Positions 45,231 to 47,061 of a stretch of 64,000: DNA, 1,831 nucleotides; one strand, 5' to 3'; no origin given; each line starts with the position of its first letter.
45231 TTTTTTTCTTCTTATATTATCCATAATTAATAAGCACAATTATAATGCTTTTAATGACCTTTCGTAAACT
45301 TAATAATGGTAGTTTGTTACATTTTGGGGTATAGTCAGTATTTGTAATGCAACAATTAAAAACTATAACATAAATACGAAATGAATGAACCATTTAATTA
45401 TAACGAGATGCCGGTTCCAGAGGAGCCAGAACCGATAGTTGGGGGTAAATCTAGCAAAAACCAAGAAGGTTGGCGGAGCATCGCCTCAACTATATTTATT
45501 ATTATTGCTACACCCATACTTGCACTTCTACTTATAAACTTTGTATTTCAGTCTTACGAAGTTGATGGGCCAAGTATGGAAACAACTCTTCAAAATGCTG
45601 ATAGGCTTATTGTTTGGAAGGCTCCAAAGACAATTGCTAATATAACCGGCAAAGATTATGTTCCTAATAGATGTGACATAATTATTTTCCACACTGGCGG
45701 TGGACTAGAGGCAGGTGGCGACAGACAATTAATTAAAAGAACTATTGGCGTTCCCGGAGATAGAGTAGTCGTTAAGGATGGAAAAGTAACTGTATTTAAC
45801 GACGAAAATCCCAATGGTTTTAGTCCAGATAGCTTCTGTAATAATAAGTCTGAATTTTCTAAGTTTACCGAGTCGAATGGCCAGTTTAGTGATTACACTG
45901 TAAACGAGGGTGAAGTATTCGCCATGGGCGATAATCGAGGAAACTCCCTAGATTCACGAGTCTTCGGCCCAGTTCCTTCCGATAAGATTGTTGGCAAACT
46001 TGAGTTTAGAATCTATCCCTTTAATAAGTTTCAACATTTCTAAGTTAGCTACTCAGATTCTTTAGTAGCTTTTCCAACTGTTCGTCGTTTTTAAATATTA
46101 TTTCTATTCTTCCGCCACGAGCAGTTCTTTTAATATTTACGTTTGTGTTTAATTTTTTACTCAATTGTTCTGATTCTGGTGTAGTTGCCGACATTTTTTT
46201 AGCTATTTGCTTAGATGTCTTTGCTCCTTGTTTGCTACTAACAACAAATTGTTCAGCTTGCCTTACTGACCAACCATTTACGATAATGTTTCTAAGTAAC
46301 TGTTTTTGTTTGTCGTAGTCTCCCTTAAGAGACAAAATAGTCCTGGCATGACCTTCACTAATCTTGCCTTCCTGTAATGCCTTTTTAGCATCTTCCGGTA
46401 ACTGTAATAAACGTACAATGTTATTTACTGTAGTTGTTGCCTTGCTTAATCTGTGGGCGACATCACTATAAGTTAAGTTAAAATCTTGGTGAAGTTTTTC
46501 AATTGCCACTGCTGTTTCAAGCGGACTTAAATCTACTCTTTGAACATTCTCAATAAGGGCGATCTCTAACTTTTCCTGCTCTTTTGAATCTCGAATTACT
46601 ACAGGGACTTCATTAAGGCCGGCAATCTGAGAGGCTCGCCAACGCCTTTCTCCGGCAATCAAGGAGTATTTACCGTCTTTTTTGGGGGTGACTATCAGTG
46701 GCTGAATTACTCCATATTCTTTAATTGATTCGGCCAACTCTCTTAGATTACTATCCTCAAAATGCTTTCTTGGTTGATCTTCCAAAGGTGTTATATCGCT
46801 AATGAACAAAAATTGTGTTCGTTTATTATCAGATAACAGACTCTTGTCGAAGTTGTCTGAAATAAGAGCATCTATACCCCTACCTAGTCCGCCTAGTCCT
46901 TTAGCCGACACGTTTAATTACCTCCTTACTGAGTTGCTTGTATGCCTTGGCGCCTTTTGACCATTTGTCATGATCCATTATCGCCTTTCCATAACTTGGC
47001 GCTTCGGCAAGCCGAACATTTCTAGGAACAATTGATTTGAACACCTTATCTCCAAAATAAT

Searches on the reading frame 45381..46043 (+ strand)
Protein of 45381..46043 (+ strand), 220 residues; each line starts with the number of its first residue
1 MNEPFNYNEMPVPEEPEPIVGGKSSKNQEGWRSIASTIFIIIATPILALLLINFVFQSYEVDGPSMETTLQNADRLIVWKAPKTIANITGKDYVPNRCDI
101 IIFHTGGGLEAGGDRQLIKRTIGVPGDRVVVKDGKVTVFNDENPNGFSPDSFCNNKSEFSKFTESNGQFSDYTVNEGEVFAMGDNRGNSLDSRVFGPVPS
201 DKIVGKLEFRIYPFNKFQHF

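Call 98: search_protein_families(library=pfam, proteins=[window:45381-46043:+], max_evalue=0.001)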
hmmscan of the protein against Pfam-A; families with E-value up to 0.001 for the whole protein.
window:45381-46043:+ (220 aa): 1 family
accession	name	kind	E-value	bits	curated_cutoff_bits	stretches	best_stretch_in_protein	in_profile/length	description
PF10502.14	Peptidase_S26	-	1.4e-37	129.7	22.9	1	37-211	4-167/168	Signal peptidase, peptidase S26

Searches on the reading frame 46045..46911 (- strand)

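Call 98: search_protein_families(library=pfam, proteins=[window:46045-46911:-], max_evalue=0.001)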
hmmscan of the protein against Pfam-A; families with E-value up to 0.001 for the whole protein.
window:46045-46911:- (288 aa): 3 families
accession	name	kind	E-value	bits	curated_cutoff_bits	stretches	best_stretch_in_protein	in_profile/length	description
PF02195.25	ParB_N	-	2e-32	111.5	26.3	1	33-124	4-95/95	ParB N-terminal domain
PF17762.8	HTH_ParB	-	2.7e-29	101.7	22.6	1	127-227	2-101/102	ParB HTH domain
PF23552.2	ParB_C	-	1.4e-07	31.3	23.8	1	248-286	10-49/50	ParB dimerisation domain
